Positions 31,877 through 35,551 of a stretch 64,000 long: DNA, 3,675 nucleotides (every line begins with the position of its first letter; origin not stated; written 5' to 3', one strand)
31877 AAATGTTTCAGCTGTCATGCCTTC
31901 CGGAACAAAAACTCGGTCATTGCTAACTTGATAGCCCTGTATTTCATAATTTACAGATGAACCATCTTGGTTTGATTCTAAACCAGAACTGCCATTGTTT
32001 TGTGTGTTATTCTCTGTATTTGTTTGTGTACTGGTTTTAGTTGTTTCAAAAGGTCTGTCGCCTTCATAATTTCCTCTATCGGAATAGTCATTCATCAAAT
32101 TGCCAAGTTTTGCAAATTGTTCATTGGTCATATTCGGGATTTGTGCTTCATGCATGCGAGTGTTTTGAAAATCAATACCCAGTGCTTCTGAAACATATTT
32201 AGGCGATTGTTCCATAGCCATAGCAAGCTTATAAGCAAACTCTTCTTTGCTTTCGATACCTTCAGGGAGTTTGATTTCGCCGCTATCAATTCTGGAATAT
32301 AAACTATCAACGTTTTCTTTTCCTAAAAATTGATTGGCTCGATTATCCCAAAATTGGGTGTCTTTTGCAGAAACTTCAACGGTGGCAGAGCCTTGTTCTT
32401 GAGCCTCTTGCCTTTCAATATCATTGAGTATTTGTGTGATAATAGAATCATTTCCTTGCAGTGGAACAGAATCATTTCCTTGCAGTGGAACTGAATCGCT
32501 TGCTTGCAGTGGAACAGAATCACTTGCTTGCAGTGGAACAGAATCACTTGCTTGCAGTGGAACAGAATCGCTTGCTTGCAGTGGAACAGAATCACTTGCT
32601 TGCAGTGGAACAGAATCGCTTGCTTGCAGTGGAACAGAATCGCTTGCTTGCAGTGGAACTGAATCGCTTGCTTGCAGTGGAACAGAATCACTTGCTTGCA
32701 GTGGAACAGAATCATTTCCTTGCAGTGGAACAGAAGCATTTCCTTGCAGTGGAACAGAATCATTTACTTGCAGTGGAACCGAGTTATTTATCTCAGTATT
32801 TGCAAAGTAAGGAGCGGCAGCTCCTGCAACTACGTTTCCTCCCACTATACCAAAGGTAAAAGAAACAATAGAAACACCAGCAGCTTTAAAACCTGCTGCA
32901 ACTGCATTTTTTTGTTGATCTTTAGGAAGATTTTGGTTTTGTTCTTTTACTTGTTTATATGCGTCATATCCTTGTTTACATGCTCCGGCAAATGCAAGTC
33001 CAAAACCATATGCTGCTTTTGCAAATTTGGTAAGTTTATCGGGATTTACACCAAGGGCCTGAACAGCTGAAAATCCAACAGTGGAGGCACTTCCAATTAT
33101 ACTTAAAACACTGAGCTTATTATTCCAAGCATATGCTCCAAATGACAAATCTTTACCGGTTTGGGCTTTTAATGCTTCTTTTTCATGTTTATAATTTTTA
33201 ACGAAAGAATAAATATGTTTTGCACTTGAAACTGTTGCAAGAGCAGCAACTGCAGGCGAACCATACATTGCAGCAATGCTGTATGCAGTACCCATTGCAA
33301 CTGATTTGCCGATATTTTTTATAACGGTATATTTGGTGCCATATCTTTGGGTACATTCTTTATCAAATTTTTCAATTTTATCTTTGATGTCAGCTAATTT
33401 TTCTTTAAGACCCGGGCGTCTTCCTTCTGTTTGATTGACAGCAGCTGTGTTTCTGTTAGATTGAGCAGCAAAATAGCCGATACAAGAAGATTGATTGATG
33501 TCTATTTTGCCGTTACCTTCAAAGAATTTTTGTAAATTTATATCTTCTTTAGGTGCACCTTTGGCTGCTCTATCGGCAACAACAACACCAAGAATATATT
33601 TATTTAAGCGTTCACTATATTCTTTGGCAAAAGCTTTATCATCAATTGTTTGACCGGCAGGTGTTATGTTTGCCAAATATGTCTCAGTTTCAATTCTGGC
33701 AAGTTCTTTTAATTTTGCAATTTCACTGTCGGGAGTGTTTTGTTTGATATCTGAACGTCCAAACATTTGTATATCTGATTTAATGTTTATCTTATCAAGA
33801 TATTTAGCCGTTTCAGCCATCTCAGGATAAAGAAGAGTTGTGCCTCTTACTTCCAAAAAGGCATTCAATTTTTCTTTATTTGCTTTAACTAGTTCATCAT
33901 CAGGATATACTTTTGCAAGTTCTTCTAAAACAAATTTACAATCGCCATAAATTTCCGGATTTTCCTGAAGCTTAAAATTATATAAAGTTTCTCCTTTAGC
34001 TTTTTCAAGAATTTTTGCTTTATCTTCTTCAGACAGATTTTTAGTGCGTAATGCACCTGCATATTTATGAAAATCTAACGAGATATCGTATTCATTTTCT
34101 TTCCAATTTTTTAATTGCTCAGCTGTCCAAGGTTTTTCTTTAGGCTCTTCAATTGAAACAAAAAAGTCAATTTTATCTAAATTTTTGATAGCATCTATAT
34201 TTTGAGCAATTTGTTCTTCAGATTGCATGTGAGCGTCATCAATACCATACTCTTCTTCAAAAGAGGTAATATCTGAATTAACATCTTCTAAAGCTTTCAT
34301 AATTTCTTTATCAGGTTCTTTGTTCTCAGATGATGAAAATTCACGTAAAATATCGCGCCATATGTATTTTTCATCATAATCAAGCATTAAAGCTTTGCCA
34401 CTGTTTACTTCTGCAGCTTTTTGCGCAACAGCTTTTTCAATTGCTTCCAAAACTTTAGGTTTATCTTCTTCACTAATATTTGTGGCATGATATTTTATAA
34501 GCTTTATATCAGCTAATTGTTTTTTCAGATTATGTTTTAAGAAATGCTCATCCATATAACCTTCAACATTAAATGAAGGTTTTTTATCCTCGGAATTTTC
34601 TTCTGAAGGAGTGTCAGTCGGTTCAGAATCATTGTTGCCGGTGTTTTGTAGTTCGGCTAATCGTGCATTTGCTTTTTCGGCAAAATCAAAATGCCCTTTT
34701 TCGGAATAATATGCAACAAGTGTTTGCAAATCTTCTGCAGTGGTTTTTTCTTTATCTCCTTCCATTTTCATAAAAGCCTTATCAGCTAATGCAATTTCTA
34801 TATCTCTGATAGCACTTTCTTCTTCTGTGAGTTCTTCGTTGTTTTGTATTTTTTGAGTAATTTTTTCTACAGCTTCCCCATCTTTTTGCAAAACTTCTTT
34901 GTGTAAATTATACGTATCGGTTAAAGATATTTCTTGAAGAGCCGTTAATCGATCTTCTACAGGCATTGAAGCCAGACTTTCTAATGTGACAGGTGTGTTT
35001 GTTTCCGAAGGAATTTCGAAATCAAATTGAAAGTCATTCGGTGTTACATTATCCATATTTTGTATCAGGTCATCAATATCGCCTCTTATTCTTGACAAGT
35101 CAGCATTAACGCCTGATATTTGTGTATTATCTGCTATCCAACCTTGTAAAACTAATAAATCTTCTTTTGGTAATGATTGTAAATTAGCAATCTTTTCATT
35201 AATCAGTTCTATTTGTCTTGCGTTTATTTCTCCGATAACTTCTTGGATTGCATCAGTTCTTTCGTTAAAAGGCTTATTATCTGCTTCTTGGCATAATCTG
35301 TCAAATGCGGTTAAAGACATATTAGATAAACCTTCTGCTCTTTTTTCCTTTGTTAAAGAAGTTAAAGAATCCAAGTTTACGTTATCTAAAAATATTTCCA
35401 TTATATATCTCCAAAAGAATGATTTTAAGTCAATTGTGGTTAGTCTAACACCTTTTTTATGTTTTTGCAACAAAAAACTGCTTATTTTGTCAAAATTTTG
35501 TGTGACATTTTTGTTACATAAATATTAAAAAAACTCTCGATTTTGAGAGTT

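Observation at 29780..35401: Giant ~1873-aa protein with mixed repeat architecture: candidate secreted or membrane-inserting effector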

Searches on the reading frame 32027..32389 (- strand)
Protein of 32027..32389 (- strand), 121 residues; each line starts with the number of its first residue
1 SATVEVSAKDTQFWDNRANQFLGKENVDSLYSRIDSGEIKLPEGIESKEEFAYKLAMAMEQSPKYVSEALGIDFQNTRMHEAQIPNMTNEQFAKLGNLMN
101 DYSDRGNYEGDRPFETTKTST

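Call 35: predict_structure(alignment_id=A2)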
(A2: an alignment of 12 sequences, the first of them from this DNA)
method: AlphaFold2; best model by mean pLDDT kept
length: 121 residues; sequences in the alignment: 12
mean_pLDDT: 83.0   pTM: 0.77
mean pLDDT of the five models: 83.0, 81.6, 81.3, 81.2, 80.3
residues with pLDDT >= 90: 35; 70-90: 71; 50-70: 7; < 50: 8
segments of 3 or more residues with pLDDT < 50: 1-3, 117-121
pLDDT, mean of each block of 10 residues (from residue 1): 65 91 90 91 90 92 87 79 84 89 87 56 35
secondary structure, 60 per line:
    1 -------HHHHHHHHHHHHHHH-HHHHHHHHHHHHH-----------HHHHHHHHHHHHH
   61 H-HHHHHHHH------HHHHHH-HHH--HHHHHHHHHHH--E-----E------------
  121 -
elements in order: H8-22 H24-36 H48-61 H63-70 H77-82 H89-99

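Call 36: search_protein_representatives(alignment_id=A2)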
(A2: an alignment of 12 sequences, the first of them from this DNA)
Query: 12 sequences, 121 profile positions. Proteins with E-value up to 0.001 (for the whole library): 28; up to 1e-10: 20; up to 1e-30: 14. The best 28 are listed.
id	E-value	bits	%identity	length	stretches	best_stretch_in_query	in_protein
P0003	9.0e-57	206.6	-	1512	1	4-120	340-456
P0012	5.3e-56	204.1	-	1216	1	2-120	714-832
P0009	8.6e-56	203.4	-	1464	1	3-120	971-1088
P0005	1.2e-55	203.0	-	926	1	2-120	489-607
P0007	2.1e-55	202.2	-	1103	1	2-120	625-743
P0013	6.9e-55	200.5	-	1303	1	2-120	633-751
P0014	1.5e-52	192.9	-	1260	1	2-120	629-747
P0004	5.4e-51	187.9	-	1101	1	2-119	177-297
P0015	5.8e-50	184.6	-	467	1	3-118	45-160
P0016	1.9e-35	137.8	-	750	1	4-111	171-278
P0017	6.5e-34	132.8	-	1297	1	7-112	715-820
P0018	2.9e-33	130.7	-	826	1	6-111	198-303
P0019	6.9e-33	129.5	-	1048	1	5-107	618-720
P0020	1.5e-32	128.4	-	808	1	5-110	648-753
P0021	1.8e-28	115.3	-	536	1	6-111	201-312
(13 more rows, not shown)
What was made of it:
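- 32027..32389 (-): Res 1005-1125: the family-defining conserved domain (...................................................). It is predicted to form six helices. Profile search (call 36).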

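Call 50: find_related_loci(query=A2, collection=viral_contigs, flank=8000)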
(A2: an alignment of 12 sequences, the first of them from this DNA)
Query A2 (121 aa) in viral_contigs; peptide patterns used: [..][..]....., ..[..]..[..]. (x = any residue, [..] = any of these).
44 stretches matched a pattern, but none encodes a relative of the query by tblastn (E <= 1e-3).
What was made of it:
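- On Phage tape-measure protein / prophage gene: No relatives in viral contigs (call 50).
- It has no relatives in viral contigs (call 50).
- Tried and rejected: No viral-contig relatives (call 50).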

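Call 67: search_solved_structures(query=A2, max_evalue=10)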
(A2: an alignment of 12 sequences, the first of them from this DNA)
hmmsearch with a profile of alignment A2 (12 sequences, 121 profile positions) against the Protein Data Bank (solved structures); distinct sequences matched with E-value up to 10: 2.
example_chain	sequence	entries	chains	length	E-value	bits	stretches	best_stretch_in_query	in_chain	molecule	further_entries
5xy3_Z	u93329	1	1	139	0.81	13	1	40-73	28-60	Ribosomal protein L27e, putative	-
7obi_A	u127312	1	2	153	3.9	10.8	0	73-114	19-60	CTPR-rv4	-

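Call 70: find_related_loci(query=A2, collection=metagenome_contigs, flank=10000)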
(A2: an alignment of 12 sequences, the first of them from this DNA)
Query A2 (121 aa) in metagenome_contigs; peptide patterns used: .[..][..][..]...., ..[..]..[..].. (x = any residue, [..] = any of these).
145 stretches matched a pattern; 2 encode a relative of the query (tblastn E <= 1e-3); 2 distinct loci.
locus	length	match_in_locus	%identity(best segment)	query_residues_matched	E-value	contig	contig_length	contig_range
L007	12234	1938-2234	42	7-110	1e-20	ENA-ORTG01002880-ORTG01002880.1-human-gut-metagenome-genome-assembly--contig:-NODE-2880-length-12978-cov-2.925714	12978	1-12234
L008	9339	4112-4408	42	7-110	1e-20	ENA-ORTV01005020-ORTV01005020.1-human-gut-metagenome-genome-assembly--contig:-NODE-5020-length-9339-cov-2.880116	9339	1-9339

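Call 74: fold_search(model_id=the predicted structure, library=viral)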
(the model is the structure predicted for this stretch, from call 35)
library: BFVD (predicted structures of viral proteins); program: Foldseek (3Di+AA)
matches with E <= 10: 182; with E <= 0.001: 0
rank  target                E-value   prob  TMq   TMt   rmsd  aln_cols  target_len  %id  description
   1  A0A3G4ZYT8            6.6e-01  0.44  0.39  0.11   9.2       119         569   16  Uncharacterized protein [Gaeavirus sp.]
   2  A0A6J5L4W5            1.2e+00  0.16  0.24  0.34  13.6       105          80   14  Uncharacterized protein [uncultured Caudovirales phage]
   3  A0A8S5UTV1            1.2e+00  0.15  0.34  0.17  15.4       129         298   16  Replication initiation and membrane attachment [Myoviridae sp. ctvxP16]
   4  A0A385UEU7            1.3e+00  0.06  0.20  0.06  16.8       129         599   14  Portal protein [Microbacterium phage OneinaGillian]
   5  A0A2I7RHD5            1.4e+00  0.04  0.16  0.14  18.9       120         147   15  (no name in the UniProt tables at hand)
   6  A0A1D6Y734            1.5e+00  0.12  0.29  0.28   9.4       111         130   18  (no name in the UniProt tables at hand)
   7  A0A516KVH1            1.5e+00  0.08  0.23  0.11  16.2       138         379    8  (no name in the UniProt tables at hand)
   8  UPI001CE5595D         1.6e+00  0.08  0.18  0.15  12.2        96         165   12  (no name look-up for this kind of identifier)
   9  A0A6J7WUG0            1.7e+00  0.14  0.23  0.18   8.8        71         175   10  Uncharacterized protein [uncultured Caudovirales phage]
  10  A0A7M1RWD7            1.9e+00  0.10  0.26  0.17  12.8       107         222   16  DUF7841 domain-containing protein [uncultured phage cr10_1]
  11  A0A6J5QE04            2.0e+00  0.09  0.25  0.05   8.1       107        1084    9  Caudovirus, tape measure, N-terminal [uncultured Caudovirales phage]
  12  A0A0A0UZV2            2.0e+00  0.06  0.21  0.22  13.8       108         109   14  Phage protein [uncultured virus]
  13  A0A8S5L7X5            2.2e+00  0.20  0.31  0.39   4.7        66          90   11  Uncharacterized protein [Siphoviridae sp. ctDmQ3]
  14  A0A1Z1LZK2            2.3e+00  0.14  0.24  0.38   7.8        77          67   12  Transcriptional regulator [Bacillus phage Deep-Purple]
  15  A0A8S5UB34            2.3e+00  0.14  0.32  0.19   9.6       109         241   15  DUF7841 domain-containing protein [Siphoviridae sp. ct8Cp41]
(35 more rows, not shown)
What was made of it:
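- On Phage tape-measure protein / prophage gene: BFVD E >= 0.66 (call 74).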

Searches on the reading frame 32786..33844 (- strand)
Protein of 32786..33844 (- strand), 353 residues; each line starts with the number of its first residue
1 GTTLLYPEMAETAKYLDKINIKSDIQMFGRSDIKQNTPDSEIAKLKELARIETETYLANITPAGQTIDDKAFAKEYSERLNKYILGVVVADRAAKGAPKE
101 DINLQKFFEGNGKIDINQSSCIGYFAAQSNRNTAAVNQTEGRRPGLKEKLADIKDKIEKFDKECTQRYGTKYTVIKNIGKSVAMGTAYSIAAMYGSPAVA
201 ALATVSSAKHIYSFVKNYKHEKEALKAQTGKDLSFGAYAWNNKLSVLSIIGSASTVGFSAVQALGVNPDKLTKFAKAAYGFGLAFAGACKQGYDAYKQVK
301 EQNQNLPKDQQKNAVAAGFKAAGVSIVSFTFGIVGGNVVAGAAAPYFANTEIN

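Call 80: search_protein_families(library=pfam, alignment_id=A6, max_evalue=1)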
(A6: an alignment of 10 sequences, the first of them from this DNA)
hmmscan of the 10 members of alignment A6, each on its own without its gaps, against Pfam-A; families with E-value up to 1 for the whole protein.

A. member 1, seq(353 aa): 2 families
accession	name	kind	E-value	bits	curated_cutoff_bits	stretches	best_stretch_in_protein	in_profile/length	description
PF04210.18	MtrG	-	0.042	14.2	27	1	146-171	15-40/64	Tetrahydromethanopterin S-methyltransferase, subunit G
PF18152.6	DAHP_snth_FXD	-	0.054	13.8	27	1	147-183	11-47/67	DAHP synthase ferredoxin-like domain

B. families by the number of members that match (of 10 scanned): 20 families
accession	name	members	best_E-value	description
PF11891.13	RETICULATA-like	2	0.18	Protein RETICULATA-related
PF22108.1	TFIIB_C_2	1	0.018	Transcription factor IIB C-terminal module 2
PF07208.16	DUF1414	1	0.029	Protein of unknown function (DUF1414)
PF14465.12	NFRKB_winged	1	0.03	NFRKB Winged Helix-like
PF04100.18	Vps53_N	1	0.036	Vps53, N-terminal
PF02926.22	THUMP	1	0.04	THUMP domain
PF04210.18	MtrG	1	0.042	Tetrahydromethanopterin S-methyltransferase, subunit G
PF21894.1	N4_RNAP_helical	1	0.05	Bacteriophage N4 RNA polymerase, helical domain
PF18152.6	DAHP_snth_FXD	1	0.054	DAHP synthase ferredoxin-like domain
PF01715.23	IPPT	1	0.058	IPP transferase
PF09820.16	AAA-ATPase_like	1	0.091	Predicted AAA-ATPase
PF07323.17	DUF1465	1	0.092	Protein of unknown function (DUF1465)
PF04104.19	DNA_primase_lrg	1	0.1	Eukaryotic and archaeal DNA primase, large subunit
PF04394.19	DUF536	1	0.11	Protein of unknown function, DUF536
PF14132.11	DUF4299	1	0.12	Domain of unknown function (DUF4299)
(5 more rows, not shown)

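Call 81: search_solved_structures(query=A6, max_evalue=10)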
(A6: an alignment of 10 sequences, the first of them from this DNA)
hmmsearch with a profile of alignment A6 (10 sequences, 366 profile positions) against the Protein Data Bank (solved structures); distinct sequences matched with E-value up to 10: 5.
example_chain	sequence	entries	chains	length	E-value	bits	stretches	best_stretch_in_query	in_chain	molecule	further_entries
6nye_A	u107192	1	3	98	0.1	15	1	102-172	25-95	Design construct XAX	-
6o0i_A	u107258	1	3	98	0.15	14.5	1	102-172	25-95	Design construct XAA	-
6nyk_A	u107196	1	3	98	0.42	13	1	102-172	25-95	Design construct XAX_GGDQ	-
6nz3_A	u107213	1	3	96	0.56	12.6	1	102-172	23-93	Design construct XAA_GGHN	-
4m8i_A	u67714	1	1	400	1.3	11.5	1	52-145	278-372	Cell division protein FtsZ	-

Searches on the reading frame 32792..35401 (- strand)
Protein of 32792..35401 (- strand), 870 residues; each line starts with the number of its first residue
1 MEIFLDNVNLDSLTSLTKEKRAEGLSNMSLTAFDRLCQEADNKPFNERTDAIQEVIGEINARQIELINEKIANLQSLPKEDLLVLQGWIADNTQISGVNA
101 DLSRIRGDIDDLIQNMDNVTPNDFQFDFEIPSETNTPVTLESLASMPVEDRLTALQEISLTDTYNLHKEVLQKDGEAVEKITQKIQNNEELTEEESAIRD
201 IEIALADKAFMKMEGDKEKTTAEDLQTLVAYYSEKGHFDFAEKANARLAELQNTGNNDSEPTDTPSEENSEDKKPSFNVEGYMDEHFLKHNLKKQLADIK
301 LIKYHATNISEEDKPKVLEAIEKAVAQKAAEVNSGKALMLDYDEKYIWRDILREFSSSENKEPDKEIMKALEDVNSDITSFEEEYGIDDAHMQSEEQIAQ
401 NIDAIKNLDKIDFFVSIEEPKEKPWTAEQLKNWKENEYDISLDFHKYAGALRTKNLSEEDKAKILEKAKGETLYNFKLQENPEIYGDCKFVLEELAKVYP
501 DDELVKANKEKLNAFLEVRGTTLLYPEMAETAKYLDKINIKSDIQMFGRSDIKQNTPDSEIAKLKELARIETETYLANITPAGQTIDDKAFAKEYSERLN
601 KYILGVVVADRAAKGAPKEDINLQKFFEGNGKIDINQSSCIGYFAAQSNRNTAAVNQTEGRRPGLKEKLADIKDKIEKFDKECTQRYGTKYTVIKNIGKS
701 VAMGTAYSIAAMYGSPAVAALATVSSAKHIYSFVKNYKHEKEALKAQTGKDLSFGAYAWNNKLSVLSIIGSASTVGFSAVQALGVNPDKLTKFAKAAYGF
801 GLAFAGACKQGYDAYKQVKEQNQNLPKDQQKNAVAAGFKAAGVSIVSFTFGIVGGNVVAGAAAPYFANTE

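Call 24: find_homologous_proteins(query=window:32792-35401:-, max_evalue=0.01)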
Query window:32792-35401:-: 8000 candidates shared short words with the query, none scored E <= 0.01.
